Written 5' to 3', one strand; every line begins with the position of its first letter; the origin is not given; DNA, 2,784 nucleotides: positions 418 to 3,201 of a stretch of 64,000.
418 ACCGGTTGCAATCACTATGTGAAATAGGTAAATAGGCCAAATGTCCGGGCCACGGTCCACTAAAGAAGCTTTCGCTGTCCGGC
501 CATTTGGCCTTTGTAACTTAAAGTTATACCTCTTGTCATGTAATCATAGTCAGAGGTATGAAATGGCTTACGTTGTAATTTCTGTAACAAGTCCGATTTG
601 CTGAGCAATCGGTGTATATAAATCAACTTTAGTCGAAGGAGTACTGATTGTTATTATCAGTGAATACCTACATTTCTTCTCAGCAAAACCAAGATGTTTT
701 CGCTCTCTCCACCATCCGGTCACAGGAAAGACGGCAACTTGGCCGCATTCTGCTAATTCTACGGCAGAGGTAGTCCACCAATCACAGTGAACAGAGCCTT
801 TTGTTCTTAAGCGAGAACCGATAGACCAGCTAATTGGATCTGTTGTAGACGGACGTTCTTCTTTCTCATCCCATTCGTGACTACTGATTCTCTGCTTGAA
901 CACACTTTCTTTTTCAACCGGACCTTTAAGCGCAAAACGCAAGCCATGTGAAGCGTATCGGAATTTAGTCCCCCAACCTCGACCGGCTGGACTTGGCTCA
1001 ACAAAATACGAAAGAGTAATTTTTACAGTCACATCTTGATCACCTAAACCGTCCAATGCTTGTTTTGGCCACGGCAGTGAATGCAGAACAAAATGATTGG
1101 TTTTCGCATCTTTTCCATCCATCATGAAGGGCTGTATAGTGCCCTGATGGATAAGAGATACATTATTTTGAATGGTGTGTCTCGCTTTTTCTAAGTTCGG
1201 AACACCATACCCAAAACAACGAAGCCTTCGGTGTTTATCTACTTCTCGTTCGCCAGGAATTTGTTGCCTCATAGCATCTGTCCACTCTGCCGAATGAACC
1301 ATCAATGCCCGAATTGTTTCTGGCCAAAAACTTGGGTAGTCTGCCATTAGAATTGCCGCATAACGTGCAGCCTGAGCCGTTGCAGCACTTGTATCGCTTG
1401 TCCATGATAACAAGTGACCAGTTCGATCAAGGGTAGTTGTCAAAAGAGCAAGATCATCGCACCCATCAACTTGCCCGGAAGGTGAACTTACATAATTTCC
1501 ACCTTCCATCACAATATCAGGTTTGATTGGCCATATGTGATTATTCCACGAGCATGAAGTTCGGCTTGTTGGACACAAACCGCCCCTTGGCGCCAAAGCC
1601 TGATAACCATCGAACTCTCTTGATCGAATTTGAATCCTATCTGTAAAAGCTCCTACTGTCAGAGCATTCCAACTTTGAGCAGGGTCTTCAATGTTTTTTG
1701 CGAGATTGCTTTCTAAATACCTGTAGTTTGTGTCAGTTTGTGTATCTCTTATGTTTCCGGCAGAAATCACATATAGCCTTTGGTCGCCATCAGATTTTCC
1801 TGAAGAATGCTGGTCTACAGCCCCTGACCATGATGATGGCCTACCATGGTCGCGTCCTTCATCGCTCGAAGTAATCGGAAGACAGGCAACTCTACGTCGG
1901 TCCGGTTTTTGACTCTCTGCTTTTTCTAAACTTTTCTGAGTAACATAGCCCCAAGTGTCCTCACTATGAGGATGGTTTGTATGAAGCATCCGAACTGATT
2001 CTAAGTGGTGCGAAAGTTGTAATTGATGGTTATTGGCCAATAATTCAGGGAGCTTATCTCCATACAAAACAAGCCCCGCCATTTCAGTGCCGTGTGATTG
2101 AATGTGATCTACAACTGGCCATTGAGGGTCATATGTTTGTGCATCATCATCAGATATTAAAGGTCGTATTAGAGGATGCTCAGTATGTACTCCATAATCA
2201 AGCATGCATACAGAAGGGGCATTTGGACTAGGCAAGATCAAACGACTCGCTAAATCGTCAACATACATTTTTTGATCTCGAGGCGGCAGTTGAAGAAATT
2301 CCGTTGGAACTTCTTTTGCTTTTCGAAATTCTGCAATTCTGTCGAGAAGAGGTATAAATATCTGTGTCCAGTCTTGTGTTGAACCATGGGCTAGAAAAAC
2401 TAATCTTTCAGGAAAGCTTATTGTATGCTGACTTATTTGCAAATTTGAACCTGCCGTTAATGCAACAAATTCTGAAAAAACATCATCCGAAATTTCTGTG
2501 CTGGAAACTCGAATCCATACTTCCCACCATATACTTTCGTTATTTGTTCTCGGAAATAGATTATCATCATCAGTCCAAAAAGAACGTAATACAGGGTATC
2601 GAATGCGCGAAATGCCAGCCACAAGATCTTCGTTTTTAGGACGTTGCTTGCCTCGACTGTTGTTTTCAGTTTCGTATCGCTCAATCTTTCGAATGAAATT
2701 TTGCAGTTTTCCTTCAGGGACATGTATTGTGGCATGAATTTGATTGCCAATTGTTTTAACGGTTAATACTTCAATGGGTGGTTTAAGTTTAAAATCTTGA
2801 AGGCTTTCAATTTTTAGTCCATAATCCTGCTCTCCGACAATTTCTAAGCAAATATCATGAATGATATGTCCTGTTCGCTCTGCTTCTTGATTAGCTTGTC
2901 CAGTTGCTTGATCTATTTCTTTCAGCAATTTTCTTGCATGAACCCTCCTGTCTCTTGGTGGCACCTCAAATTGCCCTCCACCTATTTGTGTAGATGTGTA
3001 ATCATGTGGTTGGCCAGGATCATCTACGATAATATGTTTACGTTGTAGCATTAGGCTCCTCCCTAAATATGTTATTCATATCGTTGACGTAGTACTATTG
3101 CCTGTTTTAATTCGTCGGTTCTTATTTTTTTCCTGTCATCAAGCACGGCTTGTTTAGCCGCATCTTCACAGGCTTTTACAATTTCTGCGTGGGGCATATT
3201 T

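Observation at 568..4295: HTH, AAA+ ATPase and S8 protease operon: IetAS-like defence cassette with an extra regulator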

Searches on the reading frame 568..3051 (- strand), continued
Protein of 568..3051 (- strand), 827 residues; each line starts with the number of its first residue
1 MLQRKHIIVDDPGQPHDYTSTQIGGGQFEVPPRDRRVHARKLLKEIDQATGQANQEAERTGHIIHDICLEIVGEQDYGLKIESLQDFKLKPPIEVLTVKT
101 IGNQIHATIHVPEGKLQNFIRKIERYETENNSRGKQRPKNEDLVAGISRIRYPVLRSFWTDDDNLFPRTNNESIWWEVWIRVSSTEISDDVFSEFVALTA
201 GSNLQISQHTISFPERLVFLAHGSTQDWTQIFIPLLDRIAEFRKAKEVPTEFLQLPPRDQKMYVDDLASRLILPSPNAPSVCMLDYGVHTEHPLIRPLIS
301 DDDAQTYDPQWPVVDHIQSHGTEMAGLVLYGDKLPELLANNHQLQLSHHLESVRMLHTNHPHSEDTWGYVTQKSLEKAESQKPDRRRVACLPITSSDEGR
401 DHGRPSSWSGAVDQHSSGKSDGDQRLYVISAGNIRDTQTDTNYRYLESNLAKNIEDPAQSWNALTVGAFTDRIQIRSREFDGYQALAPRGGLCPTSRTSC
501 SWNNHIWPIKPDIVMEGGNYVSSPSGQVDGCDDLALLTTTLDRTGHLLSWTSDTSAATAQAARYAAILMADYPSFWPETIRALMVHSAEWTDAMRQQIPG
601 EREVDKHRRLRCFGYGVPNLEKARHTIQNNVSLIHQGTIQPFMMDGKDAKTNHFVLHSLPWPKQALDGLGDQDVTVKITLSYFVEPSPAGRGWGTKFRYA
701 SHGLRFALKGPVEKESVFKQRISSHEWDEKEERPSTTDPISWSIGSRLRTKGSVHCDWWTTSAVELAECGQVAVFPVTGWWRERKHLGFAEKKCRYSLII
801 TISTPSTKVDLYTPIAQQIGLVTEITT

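Call 56: fold_search(model_id=the predicted structure, library=pdb)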
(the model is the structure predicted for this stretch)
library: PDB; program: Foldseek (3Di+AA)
matches with E <= 10: 1455; with E <= 0.001: 234
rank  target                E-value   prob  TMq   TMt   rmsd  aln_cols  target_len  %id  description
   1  3afg_A                1.2e-17  1.00  0.33  0.50  21.3       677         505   12  Crystal structure of ProN-Tk-SP from Thermococcus kodakaraensis (released 2010-08-04)
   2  3afg_B                2.2e-17  1.00  0.33  0.50  21.1       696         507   12  Crystal structure of ProN-Tk-SP from Thermococcus kodakaraensis (released 2010-08-04)
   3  9ues_B                2.2e-13  1.00  0.33  0.61   8.5       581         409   14  Crystal structure of an inactive TKSP mutant in complex with the TKS propeptide (released 2026-02-18)
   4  4omc_A                8.0e-13  1.00  0.28  0.47  13.3       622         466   14  X-ray structure of human furin in complex with the competitive inhibitor meta-guanidinomethyl-Phac-RVR-Amba (released 2014-04-09)
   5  5jxg                  1.1e-12  1.00  0.28  0.46  13.7       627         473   14  Structure of the unliganded form of the proprotein convertase furin. (released 2016-10-05)
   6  5jxi                  1.7e-12  1.00  0.29  0.48  13.6       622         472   14  Structure of the unliganded form of the proprotein convertase furin in presence of EDTA. (released 2016-10-05)
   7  7o1u                  2.6e-12  1.00  0.27  0.45  13.7       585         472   14  X-ray structure of furin in complex with the guanylhydrazone-based inhibitor 1 (BEV241) (released 2021-09-01)
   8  8jmw_A                2.8e-12  1.00  0.29  0.44  11.1       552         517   14  Fibril form of serine peptidase Vpr (released 2023-12-06)
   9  7o1y                  4.6e-12  1.00  0.28  0.47  13.9       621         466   14  X-ray structure of furin in complex with the guanylhydrazone-based inhibitor 2 (mi307) soaked at 0.25 M NaCl (released 2021-09-01)
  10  3qfh_A                9.1e-12  1.00  0.27  0.49  24.1       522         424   15  2.05 Angstrom Resolution Crystal Structure of Epidermin Leader Peptide Processing Serine Protease (EpiP) from Staphylo (released 2011-02-02)
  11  3qfh_D                9.1e-12  1.00  0.26  0.48  23.8       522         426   14  2.05 Angstrom Resolution Crystal Structure of Epidermin Leader Peptide Processing Serine Protease (EpiP) from Staphylo (released 2011-02-02)
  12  7o22                  1.0e-11  1.00  0.27  0.46  13.7       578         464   14  X-ray structure of furin in complex with the guanylhydrazone-based inhibitor 4 (mi359) (released 2021-09-01)
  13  7qy1                  1.1e-11  1.00  0.28  0.47  13.2       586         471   14  X-ray structure of furin in complex with the dichlorophenylpyridine-based inhibitor 4 (released 2022-04-20)
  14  3whi_A                2.1e-11  1.00  0.25  0.53  23.8       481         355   13  Crystal structure of unautoprocessed form of IS1-inserted Pro-subtilisin E (released 2013-12-25)
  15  3qfh_C                2.8e-11  1.00  0.26  0.49  23.6       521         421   15  2.05 Angstrom Resolution Crystal Structure of Epidermin Leader Peptide Processing Serine Protease (EpiP) from Staphylo (released 2011-02-02)
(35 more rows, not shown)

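Call 85: search_dna_similar(query=window:568-3051:-, collection=phages, mode=protein, max_rows=10)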
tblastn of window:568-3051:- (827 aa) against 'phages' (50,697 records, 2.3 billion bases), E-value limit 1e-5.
Records with a match: 2; places in all: 2; records where one place covers at least 80% of the query: 1.
Best place of each record, by identity: <60% 2.
By first word of the organism name: Bacteriophage 1; Salmonella 1.
By host as written in the record: - 1; Salmonella enterica subsp. enterica serovar Kentucky 1.
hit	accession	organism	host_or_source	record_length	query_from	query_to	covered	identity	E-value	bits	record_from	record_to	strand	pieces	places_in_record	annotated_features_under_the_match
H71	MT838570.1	Bacteriophage sp.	human fecal samples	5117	99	823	88%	34.3%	2e-99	344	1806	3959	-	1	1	record has no annotation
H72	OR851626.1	Salmonella phage S.Kent 1-2-1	Salmonella enterica subsp. enterica ...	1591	486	824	41%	40.6%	4e-61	221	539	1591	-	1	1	record has no annotation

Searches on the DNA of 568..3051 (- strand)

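Call 75: search_dna_similar(query=L120:2981-6481:+, collection=plasmids, mode=near, max_rows=40)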
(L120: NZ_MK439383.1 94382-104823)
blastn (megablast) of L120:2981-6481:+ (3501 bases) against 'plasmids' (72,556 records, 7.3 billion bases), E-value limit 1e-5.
Records with a match: 57; places in all: 57; records where one place covers at least 80% of the query: 55.
Best place of each record, by identity: >=99% 15; 95-99% 33; 90-95% 4; 80-90% 3; 60-80% 2.
By first word of the organism name: Agrobacterium 43; Rhizobium 11; Neorhizobium 1; Deinococcus 1; Methylocystis 1.
By predicted mobility (MOB-suite, as given by PLSDB): conjugative 37; non-mobilizable 20.
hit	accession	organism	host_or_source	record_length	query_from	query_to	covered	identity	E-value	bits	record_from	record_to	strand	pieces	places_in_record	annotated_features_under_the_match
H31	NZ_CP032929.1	Agrobacterium tumefaciens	Rubus sp.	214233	1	3501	100%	100.0%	0e+0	6466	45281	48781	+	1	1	S8 family peptidase | ATP-binding protein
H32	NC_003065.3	Agrobacterium fabrum str. C58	-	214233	1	3501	100%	100.0%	0e+0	6466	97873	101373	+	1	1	S8 family peptidase | ATP-binding protein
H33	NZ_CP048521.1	Agrobacterium tumefaciens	walnut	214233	1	3501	100%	100.0%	0e+0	6466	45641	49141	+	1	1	S8 family peptidase | ATP-binding protein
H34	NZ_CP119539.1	Agrobacterium fabrum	-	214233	1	3501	100%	100.0%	0e+0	6466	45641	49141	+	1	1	S8 family peptidase | ATP-binding protein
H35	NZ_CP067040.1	Agrobacterium fabrum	-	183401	1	3501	100%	100.0%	0e+0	6466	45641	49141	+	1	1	S8 family peptidase | ATP-binding protein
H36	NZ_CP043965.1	Agrobacterium fabrum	Prosopis cineraria,pure bacterial ...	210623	1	3501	100%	100.0%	0e+0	6466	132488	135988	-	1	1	S8 family peptidase | ATP-binding protein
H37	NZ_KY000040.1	Agrobacterium fabrum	-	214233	1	3501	100%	100.0%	0e+0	6466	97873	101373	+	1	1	S8 family peptidase | ATP-binding protein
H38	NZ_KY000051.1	Agrobacterium tumefaciens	-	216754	1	3501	100%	100.0%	0e+0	6466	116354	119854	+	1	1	S8 family peptidase | ATP-binding protein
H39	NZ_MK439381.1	Agrobacterium tumefaciens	apple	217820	1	3501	100%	100.0%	0e+0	6466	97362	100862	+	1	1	S8 family peptidase | ATP-binding protein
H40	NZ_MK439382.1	Agrobacterium tumefaciens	Cherry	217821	1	3501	100%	100.0%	0e+0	6466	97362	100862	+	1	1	S8 family peptidase | ATP-binding protein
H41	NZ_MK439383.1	Agrobacterium tumefaciens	Rose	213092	1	3501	100%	100.0%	0e+0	6466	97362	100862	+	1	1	S8 family peptidase | ATP-binding protein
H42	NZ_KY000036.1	Agrobacterium fabrum str. C58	-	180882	1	3501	100%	100.0%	0e+0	6466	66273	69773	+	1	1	S8 family peptidase | ATP-binding protein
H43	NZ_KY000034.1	Agrobacterium sp.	-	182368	1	3501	100%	100.0%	0e+0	6466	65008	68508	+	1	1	S8 family peptidase | ATP-binding protein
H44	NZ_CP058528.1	Agrobacterium tumefaciens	-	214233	1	3501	100%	100.0%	0e+0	6466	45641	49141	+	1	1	S8 family peptidase | ATP-binding protein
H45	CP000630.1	Rhizobium rhizogenes K84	-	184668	1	3501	100%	100.0%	0e+0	6460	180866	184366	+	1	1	conserved hypothetical protein | ATPase | hypothetical protein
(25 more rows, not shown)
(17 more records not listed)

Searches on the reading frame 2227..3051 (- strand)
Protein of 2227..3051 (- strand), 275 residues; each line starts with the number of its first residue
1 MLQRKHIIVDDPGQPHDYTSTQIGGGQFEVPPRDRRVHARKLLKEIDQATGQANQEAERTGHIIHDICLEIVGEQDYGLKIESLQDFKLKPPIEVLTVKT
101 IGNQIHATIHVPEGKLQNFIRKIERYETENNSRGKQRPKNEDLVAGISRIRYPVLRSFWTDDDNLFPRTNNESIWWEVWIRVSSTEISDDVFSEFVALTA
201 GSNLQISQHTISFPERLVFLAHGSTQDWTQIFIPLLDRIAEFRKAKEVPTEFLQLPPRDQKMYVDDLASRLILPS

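Call 65: predict_structure(alignment_id=A4)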
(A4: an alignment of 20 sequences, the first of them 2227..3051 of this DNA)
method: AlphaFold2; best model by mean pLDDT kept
length: 275 residues; sequences in the alignment: 20
mean_pLDDT: 83.9   pTM: 0.75
mean pLDDT of the five models: 83.9, 83.4, 83.2, 65.8, 65.0
residues with pLDDT >= 90: 125; 70-90: 103; 50-70: 40; < 50: 7
segments of 3 or more residues with pLDDT < 50: 20-25
pLDDT, mean of each block of 10 residues (from residue 1): 62 62 56 90 96 89 87 91 87 91 93 91 87 65 92 94 91 94 88 91 88 91 93 88 81 58 76 68
secondary structure, 60 per line:
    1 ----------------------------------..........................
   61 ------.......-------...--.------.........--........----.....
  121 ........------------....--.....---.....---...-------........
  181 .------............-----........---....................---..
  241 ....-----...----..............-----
elements in order: H35-60 E67-73 E93-101 E104-111 H116-128 H141-144 E147-151 H155-158 E173-181 H188-199 E205-212 E216-224 H225-235 E239-244 H257-270

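Call 69: fold_search(model_id=the predicted structure, library=pdb)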
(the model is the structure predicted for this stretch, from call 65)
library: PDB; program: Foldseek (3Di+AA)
matches with E <= 10: 1457; with E <= 0.001: 1
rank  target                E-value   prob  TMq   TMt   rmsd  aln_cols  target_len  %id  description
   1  4hhu_A                8.9e-04  0.97  0.19  0.28  15.4       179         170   12  Crystal Structure of Engineered Protein. Northeast Structural Genomics Consortium Target OR280. (released 2012-10-24)
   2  3n79                  1.5e-03  0.92  0.23  0.30  12.5       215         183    9  PduT C38S Mutant from Salmonella enterica Typhimurium (released 2010-10-06)
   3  3c1m_D                1.9e-03  0.92  0.22  0.15  10.3       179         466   13  Cyrstal Structure of threonine-sensitive aspartokinase from Methanococcus jannaschii with MgAMP-PNP and L-aspartate (released 2008-03-25)
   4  2f1f_A                2.2e-03  0.92  0.22  0.33  12.8       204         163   14  Crystal structure of the regulatory subunit of acetohydroxyacid synthase isozyme III from E. coli (released 2006-01-24)
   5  2zho_F                2.3e-03  0.97  0.23  0.37   9.2       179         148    9  Crystal structure of the regulatory subunit of aspartate kinase from Thermus thermophilus (ligand free form) (released 2009-02-17)
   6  6u9d_T                2.6e-03  0.72  0.24  0.27  15.2       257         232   13  Saccharomyces cerevisiae acetohydroxyacid synthase (released 2020-07-15)
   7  3ab4_O                2.8e-03  0.92  0.20  0.17  10.2       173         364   12  Crystal structure of feedback inhibition resistant mutant of aspartate kinase from Corynebacterium glutamicum in compl (released 2010-06-23)
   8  2f1f_B                3.1e-03  0.89  0.21  0.33  10.8       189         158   12  Crystal structure of the regulatory subunit of acetohydroxyacid synthase isozyme III from E. coli (released 2006-01-24)
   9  4nwn_M                3.1e-03  0.89  0.23  0.31  12.7       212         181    9  Computationally Designed Two-Component Self-Assembling Tetrahedral Cage T32-28 (released 2014-05-28)
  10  4nwn_C                3.1e-03  0.85  0.22  0.29  13.4       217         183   10  Computationally Designed Two-Component Self-Assembling Tetrahedral Cage T32-28 (released 2014-05-28)
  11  5jjb                  3.1e-03  0.80  0.19  0.14  15.4       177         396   12  Crystal structure of Mycobacterium avium SerB2 mutant D343G (released 2016-05-18)
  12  3ab2_F                3.3e-03  0.94  0.23  0.35  10.2       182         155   12  Crystal structure of aspartate kinase from Corynebacterium glutamicum in complex with threonine (released 2010-06-23)
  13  4go5                  3.7e-03  0.97  0.25  0.37   9.6       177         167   11  The regulatory subunit of aspartate kinase from Mycobacterium tuberculosis (released 2012-09-05)
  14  8uf0_B                4.0e-03  0.80  0.20  0.28  13.7       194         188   11  T33-ml23 - Designed Tetrahedral Protein Cage Using Machine Learning Algorithms (released 2023-11-15)
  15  3ab4_H                4.2e-03  0.93  0.23  0.36  10.0       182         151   11  Crystal structure of feedback inhibition resistant mutant of aspartate kinase from Corynebacterium glutamicum in compl (released 2010-06-23)
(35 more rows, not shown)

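Call 88: search_protein_representatives(alignment_id=A4)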
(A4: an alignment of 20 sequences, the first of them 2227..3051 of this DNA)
Query: 20 sequences, 271 profile positions. Proteins with E-value up to 0.001 (for the whole library): 2052; up to 1e-10: 1479; up to 1e-30: 712. The best 150 are listed.
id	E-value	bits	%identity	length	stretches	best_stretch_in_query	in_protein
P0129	2.6e-109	381.1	-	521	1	1-271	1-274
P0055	5.9e-105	366.8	-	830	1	1-270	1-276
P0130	1.7e-95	335.7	-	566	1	1-271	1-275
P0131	2.9e-86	305.5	-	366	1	1-271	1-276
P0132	6.3e-86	304.4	-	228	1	1-222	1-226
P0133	2.0e-83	296.1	-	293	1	4-270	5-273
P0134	4.2e-82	291.8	-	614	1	62-270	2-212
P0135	5.4e-80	284.9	-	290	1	4-269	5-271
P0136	5.4e-79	281.6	-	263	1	24-271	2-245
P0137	2.7e-78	279.3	-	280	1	1-268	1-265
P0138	4.5e-76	272.1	-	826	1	1-269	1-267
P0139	6.8e-76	271.5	-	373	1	3-271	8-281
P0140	7.6e-75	268.0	-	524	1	1-270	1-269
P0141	2.3e-74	266.5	-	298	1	4-268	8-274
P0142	3.6e-74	265.8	-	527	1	3-271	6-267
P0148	3.1e-72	259.5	-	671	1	4-271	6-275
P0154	4.4e-69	249.1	-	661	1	3-271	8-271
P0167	1.2e-65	237.8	-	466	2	65-270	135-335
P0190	1.2e-61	224.7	-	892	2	66-270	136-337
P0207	4.9e-59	216.2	-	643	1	3-269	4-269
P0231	3.5e-56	206.8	-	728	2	65-268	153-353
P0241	1.6e-54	201.4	-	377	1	37-228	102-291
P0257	1.9e-53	197.8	-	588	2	97-268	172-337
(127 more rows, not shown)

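Call 89: search_protein_families(library=pfam, proteins=[P0129, P0130, P0148, P0154, P0207, P0231, P0190, P0167, P0241, P0257], max_evalue=0.001)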
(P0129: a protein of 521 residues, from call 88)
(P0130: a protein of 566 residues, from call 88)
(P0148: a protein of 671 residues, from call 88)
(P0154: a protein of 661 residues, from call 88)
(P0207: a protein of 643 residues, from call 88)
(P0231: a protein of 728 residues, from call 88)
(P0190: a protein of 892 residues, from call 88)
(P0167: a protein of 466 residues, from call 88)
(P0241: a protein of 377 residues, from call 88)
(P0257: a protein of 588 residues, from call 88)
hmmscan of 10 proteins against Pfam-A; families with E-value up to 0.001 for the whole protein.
P0129 (521 aa): 1 family
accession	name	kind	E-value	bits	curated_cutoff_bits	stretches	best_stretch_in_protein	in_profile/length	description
PF00082.27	Peptidase_S8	-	5.9e-17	62.3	21.8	1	278-438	4-156/288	Subtilase family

P0130 (566 aa): 1 family
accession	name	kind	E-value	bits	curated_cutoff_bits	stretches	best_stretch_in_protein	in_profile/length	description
PF00082.27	Peptidase_S8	-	4.1e-38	131.8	21.8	1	279-544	4-230/288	Subtilase family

P0148 (671 aa): 1 family
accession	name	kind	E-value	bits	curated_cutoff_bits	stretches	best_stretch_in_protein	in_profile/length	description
PF00082.27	Peptidase_S8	-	8.1e-38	130.8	21.8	1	276-549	1-248/288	Subtilase family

P0154 (661 aa): 1 family
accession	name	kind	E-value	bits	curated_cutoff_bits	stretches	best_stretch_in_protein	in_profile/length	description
PF00082.27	Peptidase_S8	-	3.8e-62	210.7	21.8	1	274-613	3-288/288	Subtilase family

P0207 (643 aa): 1 family
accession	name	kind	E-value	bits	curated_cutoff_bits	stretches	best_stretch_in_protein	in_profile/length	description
PF00082.27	Peptidase_S8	-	9.6e-15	55.1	21.8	1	273-373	2-107/288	Subtilase family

P0231 (728 aa): 1 family
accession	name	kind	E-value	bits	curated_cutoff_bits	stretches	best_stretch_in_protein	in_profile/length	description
PF00082.27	Peptidase_S8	-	3.7e-60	204.1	21.8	1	358-694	2-288/288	Subtilase family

P0190 (892 aa): 1 family
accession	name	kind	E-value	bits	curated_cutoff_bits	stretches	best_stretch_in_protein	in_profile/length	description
PF00082.27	Peptidase_S8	-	4.4e-47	161.2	21.8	1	341-682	3-288/288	Subtilase family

P0167 (466 aa): 1 family
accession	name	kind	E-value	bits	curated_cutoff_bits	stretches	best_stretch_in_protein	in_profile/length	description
PF00082.27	Peptidase_S8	-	4.7e-15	56.1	21.8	1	340-457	4-120/288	Subtilase family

P0241 (377 aa): 0 families

P0257 (588 aa): 1 family
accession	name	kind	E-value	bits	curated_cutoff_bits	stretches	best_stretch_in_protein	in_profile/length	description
PF00082.27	Peptidase_S8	-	1.5e-25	90.5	21.8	1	344-581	3-204/288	Subtilase family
